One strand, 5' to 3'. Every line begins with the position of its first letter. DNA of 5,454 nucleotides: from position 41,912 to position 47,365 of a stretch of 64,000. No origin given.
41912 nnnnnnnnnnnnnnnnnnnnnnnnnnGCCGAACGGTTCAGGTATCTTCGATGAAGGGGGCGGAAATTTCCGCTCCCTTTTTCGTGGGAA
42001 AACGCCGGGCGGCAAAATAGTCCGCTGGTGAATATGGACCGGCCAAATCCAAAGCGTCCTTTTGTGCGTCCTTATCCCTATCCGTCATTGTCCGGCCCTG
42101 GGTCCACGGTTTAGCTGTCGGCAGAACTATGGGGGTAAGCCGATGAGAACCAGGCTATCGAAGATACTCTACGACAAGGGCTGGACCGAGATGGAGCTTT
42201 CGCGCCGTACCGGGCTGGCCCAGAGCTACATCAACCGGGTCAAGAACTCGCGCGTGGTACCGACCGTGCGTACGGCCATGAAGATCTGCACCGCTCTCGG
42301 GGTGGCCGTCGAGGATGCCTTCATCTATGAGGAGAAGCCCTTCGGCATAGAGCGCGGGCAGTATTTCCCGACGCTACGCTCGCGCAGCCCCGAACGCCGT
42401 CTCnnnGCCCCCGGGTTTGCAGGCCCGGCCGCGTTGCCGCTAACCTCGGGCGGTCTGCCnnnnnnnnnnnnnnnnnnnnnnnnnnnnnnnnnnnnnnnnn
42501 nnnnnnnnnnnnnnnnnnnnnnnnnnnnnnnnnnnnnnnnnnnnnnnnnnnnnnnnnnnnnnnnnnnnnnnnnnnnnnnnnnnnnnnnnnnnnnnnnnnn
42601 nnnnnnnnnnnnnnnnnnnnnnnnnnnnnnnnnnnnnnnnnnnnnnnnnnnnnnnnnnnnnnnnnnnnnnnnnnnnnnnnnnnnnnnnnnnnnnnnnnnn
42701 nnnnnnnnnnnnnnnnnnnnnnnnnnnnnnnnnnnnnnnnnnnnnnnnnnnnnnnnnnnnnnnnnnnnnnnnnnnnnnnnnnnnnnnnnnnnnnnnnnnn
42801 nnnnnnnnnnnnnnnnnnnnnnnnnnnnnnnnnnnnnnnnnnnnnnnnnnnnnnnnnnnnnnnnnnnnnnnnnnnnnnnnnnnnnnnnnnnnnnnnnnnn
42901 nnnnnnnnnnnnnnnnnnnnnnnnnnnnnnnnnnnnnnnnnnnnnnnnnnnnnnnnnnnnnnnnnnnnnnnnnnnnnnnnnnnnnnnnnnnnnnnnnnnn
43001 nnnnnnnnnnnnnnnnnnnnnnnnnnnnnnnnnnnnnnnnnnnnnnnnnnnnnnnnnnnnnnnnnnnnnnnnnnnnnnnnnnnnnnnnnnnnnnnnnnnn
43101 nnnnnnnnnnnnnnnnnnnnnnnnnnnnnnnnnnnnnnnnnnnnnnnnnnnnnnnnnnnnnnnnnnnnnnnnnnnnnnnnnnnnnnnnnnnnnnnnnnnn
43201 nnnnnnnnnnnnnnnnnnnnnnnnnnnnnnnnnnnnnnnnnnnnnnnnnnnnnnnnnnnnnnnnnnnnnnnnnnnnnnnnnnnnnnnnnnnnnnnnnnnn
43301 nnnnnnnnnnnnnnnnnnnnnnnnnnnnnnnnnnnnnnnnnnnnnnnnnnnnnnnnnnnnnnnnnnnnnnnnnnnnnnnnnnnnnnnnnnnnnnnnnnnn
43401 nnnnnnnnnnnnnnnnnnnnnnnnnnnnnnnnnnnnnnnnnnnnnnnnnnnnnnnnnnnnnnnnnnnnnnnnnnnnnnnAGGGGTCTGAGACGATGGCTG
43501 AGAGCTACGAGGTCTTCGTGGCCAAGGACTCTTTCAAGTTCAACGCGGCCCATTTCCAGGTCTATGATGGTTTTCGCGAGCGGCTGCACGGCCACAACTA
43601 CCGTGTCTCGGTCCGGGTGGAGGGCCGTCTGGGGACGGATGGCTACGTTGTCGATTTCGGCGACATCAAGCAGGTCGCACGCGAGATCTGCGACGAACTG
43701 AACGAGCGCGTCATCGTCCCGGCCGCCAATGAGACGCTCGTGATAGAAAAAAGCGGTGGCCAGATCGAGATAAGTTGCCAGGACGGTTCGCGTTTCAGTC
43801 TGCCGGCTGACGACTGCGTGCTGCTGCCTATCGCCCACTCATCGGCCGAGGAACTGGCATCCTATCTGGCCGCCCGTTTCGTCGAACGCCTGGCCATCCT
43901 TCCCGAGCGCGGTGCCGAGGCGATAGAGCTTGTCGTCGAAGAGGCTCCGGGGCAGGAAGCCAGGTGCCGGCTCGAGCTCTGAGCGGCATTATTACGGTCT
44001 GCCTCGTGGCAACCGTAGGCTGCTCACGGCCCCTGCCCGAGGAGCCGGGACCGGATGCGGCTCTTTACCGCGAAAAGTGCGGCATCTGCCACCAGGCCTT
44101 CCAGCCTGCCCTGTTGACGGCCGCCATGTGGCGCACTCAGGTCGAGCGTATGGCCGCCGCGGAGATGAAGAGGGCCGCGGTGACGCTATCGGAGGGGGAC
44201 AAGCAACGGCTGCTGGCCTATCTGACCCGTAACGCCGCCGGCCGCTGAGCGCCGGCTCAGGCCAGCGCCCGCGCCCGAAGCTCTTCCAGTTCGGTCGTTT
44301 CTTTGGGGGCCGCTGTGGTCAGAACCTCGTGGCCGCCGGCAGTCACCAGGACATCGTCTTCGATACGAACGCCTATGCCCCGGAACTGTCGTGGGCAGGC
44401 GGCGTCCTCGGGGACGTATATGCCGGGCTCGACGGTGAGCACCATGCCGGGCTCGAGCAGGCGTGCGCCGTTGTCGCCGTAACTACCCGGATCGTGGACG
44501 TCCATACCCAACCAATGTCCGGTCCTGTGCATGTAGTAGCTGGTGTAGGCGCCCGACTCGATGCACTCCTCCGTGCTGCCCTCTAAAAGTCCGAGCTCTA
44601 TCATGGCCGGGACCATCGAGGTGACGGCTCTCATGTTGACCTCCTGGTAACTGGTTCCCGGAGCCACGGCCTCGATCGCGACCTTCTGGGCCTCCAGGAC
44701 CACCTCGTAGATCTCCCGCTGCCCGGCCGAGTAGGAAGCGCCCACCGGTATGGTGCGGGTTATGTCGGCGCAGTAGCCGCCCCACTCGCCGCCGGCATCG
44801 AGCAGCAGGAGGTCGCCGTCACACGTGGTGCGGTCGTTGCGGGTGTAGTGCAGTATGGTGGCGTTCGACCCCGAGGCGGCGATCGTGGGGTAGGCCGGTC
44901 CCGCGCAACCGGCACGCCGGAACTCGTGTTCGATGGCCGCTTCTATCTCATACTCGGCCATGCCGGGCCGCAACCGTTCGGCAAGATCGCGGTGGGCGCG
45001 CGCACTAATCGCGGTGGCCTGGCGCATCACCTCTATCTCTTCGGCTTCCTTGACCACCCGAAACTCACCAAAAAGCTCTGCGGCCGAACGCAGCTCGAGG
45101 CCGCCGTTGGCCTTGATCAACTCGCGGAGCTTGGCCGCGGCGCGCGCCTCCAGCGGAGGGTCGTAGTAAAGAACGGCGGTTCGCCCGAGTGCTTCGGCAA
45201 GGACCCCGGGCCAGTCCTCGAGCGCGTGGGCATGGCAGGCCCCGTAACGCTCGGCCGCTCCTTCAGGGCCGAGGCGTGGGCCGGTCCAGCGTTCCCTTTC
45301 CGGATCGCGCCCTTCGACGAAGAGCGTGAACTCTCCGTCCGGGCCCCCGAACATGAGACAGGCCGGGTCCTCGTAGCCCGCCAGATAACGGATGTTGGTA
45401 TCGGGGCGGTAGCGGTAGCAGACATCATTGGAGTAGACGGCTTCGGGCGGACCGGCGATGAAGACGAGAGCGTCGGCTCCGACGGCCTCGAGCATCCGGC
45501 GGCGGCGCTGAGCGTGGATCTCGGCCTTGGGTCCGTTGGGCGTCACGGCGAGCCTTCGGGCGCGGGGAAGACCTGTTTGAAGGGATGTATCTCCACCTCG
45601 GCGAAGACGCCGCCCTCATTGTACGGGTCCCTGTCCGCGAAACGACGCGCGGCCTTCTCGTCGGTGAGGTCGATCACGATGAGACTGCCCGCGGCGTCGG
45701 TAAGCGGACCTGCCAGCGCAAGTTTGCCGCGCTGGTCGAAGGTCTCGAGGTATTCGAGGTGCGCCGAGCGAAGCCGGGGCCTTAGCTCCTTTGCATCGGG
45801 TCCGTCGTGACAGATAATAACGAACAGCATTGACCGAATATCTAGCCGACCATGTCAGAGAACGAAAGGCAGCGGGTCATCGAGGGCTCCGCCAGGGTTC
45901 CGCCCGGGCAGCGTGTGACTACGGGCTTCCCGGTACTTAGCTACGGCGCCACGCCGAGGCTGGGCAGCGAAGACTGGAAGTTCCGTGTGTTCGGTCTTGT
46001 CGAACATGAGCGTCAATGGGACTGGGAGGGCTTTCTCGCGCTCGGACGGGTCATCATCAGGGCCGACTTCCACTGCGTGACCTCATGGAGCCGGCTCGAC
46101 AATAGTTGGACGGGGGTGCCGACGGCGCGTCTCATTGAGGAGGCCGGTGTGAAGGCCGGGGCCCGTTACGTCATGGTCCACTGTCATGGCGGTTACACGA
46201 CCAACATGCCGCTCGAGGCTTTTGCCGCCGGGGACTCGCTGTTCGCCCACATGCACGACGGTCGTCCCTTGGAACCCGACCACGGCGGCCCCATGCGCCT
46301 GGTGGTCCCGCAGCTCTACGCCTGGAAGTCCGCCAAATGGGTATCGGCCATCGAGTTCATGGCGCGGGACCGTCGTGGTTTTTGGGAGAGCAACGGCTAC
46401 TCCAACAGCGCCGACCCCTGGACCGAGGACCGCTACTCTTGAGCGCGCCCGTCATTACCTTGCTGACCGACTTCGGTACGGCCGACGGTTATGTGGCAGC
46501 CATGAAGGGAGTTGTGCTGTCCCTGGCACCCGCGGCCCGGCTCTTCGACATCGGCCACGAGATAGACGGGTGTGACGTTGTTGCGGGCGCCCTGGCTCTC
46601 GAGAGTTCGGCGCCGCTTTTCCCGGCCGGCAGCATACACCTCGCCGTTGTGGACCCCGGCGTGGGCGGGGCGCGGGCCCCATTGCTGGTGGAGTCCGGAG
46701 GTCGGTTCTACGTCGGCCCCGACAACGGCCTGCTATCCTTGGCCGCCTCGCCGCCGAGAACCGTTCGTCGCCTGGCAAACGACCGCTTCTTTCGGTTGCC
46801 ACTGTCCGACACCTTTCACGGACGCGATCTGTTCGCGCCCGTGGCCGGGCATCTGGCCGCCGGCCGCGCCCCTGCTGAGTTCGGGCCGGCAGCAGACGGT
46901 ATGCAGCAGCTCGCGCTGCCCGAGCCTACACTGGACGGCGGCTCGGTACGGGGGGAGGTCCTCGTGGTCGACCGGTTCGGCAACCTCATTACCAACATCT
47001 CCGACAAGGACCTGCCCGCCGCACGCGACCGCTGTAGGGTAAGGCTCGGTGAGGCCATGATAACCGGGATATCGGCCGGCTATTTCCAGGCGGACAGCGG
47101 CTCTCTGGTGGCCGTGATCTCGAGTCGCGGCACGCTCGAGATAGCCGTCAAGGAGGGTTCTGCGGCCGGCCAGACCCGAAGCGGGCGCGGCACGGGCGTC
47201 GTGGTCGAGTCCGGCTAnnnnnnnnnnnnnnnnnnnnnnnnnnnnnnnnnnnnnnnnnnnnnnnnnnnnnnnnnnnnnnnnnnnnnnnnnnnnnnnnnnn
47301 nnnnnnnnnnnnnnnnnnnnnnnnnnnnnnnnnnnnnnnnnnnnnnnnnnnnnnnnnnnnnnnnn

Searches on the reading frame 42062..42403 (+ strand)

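Call 13: search_protein_families(library=pfam, proteins=[window:42062-42403:+], max_evalue=0.001)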
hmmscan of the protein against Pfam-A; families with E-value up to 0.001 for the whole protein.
window:42062-42403:+ (114 aa): 3 families
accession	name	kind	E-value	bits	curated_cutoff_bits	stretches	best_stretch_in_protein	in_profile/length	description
PF13443.12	HTH_26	-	1.5e-10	41.6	22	1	31-91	1-62/63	Cro/C1-type HTH DNA-binding domain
PF01381.28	HTH_3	-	8.4e-08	32.6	23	1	39-83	8-52/55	Helix-turn-helix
PF13560.12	HTH_31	-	2e-05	25.2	27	1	39-84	13-59/64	Helix-turn-helix domain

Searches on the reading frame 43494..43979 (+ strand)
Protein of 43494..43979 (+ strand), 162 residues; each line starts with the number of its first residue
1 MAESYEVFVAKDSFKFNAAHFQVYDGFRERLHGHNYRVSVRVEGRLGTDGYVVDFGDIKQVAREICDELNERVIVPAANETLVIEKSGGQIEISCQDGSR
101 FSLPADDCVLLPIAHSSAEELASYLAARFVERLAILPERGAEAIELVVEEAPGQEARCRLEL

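Call 13: search_protein_families(library=pfam, proteins=[window:43494-43979:+], max_evalue=0.001)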
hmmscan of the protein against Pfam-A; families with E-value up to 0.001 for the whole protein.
window:43494-43979:+ (162 aa): 1 family
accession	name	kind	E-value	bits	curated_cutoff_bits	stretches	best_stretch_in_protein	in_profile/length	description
PF01242.24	PTPS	-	5e-19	68.9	22.4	1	13-159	5-119/121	6-pyruvoyl tetrahydropterin synthase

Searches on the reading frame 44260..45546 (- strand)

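Call 13: search_protein_families(library=pfam, proteins=[window:44260-45546:-], max_evalue=0.001)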
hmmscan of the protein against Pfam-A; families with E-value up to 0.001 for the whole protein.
window:44260-45546:- (429 aa): 2 families
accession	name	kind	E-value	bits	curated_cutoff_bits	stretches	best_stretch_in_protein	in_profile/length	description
PF00557.29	Peptidase_M24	-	9.3e-68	228.5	23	1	173-403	2-208/208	Metallopeptidase family M24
PF05195.22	AMP_N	-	4.6e-25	88.1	24.6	1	11-123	1-117/121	Aminopeptidase P, N-terminal domain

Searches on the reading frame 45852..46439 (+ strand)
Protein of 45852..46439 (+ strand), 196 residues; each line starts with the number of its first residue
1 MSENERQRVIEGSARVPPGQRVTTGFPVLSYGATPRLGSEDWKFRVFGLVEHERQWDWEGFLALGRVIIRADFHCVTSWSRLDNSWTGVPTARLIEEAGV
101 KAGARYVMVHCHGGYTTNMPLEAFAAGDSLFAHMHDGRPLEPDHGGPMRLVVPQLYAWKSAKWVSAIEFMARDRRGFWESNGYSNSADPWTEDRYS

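Call 13: search_protein_families(library=pfam, proteins=[window:45852-46439:+], max_evalue=0.001)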
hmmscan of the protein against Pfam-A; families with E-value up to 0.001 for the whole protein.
window:45852-46439:+ (196 aa): 1 family
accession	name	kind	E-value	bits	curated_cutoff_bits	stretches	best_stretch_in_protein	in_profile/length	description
PF00174.25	Oxidored_molyb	-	5.3e-40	137.2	24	1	32-178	2-169/169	Oxidoreductase molybdopterin binding domain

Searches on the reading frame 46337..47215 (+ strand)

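Call 69: search_protein_families(library=pfam, proteins=[window:46337-47215:+], max_evalue=0.00001)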
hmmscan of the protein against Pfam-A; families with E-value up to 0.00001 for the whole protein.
window:46337-47215:+ (293 aa): 2 families
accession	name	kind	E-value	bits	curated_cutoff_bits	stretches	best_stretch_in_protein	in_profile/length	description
PF01887.21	SAM_HAT_N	-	1.7e-49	167.7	26.3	1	40-183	1-145/145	SAM hydroxide adenosyltransferase N-terminal domain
PF20257.3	SAM_HAT_C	-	2.4e-17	63.5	25.5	1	206-286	1-81/84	SAM hydroxide adenosyltransferase C-terminal domain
